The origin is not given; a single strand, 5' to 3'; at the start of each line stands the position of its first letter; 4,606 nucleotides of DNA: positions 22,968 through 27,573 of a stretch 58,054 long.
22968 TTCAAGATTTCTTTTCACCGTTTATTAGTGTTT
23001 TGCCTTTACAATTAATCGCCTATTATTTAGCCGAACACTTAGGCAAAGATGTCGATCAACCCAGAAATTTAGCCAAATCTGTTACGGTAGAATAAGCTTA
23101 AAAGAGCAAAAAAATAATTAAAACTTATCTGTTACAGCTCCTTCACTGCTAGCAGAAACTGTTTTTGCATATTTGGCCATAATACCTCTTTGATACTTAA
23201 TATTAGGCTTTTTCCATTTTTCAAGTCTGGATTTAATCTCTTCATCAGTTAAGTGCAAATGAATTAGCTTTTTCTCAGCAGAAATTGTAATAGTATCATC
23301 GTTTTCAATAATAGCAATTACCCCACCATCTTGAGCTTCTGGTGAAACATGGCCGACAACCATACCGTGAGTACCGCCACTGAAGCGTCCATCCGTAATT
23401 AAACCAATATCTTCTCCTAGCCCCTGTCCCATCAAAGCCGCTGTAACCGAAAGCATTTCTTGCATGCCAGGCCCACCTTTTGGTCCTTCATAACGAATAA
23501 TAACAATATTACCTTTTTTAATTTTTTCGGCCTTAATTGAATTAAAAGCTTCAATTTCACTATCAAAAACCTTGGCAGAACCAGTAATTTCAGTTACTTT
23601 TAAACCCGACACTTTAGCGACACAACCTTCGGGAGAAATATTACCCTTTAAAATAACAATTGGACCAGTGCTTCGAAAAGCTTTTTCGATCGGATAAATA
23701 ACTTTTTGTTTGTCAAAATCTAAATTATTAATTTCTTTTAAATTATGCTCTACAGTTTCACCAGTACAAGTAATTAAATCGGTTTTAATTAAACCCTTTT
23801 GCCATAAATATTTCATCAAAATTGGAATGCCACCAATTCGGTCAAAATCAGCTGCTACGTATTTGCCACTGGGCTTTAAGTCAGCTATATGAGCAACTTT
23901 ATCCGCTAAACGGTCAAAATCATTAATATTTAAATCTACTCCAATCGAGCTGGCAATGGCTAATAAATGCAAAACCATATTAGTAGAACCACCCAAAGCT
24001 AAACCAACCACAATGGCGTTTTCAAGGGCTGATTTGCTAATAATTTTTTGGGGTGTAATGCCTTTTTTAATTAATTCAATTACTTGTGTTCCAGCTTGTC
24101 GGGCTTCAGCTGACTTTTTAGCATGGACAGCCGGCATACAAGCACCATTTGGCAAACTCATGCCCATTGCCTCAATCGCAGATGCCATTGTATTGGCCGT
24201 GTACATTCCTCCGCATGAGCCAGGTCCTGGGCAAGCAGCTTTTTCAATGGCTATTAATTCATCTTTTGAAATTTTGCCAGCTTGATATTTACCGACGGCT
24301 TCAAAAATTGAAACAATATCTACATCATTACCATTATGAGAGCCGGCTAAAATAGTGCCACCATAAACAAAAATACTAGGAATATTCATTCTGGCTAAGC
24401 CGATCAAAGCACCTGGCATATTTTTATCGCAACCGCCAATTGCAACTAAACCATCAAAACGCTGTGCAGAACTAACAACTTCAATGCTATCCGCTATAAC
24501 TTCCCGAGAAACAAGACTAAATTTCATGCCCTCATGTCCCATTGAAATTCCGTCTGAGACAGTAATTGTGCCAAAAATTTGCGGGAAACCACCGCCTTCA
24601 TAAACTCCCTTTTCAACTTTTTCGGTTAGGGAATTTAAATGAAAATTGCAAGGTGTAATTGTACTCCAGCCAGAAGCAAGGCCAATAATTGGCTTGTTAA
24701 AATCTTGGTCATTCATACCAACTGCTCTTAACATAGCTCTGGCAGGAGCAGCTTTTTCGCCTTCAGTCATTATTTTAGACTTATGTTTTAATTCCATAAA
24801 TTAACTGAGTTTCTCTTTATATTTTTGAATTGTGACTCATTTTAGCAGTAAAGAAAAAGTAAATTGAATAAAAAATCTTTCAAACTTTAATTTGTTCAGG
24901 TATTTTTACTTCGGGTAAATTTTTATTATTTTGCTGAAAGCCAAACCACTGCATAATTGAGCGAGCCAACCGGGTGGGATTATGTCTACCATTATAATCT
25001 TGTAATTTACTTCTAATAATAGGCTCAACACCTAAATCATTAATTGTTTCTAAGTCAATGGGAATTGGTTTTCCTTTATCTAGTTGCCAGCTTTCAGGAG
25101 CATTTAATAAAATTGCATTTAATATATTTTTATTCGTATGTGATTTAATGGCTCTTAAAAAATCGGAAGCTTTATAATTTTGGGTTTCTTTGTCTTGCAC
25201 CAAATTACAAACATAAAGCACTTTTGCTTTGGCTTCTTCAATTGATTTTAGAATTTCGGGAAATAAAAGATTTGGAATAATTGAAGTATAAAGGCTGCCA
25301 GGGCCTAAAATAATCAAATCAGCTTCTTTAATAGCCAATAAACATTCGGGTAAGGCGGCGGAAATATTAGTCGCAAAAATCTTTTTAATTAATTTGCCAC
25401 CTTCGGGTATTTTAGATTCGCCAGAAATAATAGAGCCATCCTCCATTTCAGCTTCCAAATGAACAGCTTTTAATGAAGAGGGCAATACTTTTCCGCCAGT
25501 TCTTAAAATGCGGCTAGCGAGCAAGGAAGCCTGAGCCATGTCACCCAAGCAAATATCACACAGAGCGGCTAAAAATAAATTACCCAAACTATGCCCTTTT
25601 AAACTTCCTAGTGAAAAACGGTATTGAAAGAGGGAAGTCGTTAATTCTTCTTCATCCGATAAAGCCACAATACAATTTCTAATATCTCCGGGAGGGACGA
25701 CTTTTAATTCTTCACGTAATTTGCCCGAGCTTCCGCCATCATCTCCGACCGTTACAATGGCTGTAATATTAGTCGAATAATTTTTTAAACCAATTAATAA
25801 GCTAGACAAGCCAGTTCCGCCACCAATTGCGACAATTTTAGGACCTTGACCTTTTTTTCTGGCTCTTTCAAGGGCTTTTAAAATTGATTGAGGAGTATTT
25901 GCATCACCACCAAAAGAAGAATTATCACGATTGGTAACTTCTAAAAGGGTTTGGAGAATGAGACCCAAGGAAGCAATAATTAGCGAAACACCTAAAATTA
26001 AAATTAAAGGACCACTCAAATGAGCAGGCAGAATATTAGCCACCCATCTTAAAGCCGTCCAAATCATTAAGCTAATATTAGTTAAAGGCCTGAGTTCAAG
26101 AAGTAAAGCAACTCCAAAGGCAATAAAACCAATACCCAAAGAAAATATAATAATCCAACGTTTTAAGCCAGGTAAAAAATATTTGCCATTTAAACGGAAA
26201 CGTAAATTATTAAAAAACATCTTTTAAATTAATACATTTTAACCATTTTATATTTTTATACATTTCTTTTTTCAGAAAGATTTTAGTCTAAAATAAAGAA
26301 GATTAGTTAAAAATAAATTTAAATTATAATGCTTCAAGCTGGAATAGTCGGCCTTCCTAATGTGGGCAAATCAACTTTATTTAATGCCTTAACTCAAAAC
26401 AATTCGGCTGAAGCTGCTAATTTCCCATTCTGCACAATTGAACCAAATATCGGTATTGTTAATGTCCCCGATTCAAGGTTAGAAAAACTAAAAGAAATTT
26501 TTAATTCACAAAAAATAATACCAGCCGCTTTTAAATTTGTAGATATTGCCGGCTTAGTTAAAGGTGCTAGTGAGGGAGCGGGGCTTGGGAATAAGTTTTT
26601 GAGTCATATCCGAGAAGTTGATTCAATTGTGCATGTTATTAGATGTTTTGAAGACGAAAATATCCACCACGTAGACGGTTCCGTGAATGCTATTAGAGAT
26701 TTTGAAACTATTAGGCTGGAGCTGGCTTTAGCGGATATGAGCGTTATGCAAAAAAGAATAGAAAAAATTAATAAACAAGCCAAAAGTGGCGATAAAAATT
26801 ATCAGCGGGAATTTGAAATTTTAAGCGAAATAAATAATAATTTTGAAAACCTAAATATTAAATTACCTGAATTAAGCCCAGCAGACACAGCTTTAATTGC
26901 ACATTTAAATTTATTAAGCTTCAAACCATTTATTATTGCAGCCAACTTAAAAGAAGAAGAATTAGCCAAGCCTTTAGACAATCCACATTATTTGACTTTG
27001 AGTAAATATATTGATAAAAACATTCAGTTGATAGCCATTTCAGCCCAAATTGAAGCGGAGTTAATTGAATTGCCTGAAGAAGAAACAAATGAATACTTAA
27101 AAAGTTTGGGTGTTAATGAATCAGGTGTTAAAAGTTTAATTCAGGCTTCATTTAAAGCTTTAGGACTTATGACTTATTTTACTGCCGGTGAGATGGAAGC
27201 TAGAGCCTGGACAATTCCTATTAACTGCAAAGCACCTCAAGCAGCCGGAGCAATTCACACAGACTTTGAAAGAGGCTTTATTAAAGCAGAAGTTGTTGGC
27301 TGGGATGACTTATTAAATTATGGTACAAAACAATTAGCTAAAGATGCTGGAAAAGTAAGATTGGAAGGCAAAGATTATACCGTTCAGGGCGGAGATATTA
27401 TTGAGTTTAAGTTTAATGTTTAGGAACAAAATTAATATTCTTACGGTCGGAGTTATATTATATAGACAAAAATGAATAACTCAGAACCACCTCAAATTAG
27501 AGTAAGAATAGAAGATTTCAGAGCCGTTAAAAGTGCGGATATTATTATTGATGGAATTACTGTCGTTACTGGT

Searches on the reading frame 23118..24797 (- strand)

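Call 73: search_protein_families(library=pfam, proteins=[window:23118-24797:-], max_evalue=0.00001)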
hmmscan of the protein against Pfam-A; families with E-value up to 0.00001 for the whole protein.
window:23118-24797:- (559 aa): 2 families
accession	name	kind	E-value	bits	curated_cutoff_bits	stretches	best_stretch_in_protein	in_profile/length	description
PF00920.27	ILVD_EDD_N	-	3.4e-130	434.3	27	1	35-352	1-316/316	Dihydroxy-acid/6-phosphogluconate dehydratase N-terminal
PF24877.1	ILV_EDD_C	-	2e-69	233.3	27.7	1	365-554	1-191/191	Dihydroxy-acid/6-phosphogluconate dehydratase C-terminal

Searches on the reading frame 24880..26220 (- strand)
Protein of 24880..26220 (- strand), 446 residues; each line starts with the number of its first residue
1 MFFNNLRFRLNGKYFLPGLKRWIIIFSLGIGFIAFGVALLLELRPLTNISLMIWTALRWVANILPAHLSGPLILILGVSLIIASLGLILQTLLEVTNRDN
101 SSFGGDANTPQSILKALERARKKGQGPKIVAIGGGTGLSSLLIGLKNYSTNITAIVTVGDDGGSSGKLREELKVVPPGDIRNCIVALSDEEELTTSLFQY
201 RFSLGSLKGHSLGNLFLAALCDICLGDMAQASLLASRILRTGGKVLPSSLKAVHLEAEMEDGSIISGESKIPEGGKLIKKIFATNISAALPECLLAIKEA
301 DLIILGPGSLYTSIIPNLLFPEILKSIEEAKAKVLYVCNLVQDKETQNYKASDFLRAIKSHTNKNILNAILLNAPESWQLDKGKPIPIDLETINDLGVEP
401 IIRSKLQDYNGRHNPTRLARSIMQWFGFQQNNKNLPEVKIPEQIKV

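Call 73: search_protein_families(library=pfam, proteins=[window:24880-26220:-], max_evalue=0.00001)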
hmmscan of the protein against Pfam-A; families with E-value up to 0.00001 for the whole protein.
window:24880-26220:- (446 aa): 1 family
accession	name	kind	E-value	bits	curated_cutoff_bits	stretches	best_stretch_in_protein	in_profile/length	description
PF01933.23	CofD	-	6.8e-93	311.5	30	1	129-402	1-286/290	2-phospho-L-lactate transferase CofD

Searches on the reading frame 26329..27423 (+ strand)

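Call 73: search_protein_families(library=pfam, proteins=[window:26329-27423:+], max_evalue=0.00001)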
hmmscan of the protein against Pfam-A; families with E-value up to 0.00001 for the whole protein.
window:26329-27423:+ (364 aa): 3 families
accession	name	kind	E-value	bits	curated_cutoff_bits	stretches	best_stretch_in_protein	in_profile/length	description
PF06071.19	YchF-GTPase_C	-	3e-36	123.8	27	1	280-363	1-84/84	Protein of unknown function (DUF933)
PF01926.29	MMR_HSR1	-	3.2e-23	82.4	21.9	1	4-122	2-99/113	50S ribosome-binding GTPase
PF02421.24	FeoB_N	-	2.2e-07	31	27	1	5-48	4-46/156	Ferrous iron transport protein B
